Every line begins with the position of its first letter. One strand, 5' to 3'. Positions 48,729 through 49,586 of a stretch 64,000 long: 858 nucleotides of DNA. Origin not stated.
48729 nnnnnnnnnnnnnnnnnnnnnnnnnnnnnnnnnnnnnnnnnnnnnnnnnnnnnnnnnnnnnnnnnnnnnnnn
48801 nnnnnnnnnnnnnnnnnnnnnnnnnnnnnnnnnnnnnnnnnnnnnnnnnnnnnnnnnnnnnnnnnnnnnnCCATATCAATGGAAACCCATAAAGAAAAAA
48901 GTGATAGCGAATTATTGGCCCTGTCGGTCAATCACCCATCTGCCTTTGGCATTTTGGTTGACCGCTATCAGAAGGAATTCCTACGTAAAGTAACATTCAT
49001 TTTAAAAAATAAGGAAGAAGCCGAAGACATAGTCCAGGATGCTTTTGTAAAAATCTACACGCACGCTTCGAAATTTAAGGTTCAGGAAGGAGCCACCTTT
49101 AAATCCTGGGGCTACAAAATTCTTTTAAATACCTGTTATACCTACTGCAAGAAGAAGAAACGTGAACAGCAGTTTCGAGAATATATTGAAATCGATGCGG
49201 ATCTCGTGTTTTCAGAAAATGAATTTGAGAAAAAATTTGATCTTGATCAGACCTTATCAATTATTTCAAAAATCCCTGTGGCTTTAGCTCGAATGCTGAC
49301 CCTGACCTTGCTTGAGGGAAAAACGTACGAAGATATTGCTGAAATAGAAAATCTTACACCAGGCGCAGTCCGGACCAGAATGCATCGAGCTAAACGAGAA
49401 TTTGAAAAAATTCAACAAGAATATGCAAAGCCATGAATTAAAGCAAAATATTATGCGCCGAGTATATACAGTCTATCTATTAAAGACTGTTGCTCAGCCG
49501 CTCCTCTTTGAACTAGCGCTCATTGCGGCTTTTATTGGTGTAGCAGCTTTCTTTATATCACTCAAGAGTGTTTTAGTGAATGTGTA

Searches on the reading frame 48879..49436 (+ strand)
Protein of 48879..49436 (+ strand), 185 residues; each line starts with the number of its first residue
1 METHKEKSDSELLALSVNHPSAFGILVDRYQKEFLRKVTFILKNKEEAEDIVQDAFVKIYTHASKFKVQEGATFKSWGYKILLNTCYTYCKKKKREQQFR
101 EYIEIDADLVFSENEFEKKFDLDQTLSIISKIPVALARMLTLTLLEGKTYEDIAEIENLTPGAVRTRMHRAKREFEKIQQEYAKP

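Call 80: search_protein_families(library=pfam, proteins=[window:48879-49436:+], max_evalue=0.01)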
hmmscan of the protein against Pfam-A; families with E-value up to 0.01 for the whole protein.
window:48879-49436:+ (185 aa): 4 families
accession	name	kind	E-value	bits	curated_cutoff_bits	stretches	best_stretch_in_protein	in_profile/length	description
PF04542.20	Sigma70_r2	-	8.3e-15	54.8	24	1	26-95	1-70/71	Sigma-70 region 2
PF08281.18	Sigma70_r4_2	-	5.2e-11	42.5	25.7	1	126-173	5-52/54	Sigma-70, region 4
PF04545.22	Sigma70_r4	-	0.00029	20.7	24.1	1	139-171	12-44/50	Sigma-70, region 4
PF07638.17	Sigma70_ECF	-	0.0036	17.6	21.1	1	97-174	102-178/185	ECF sigma factor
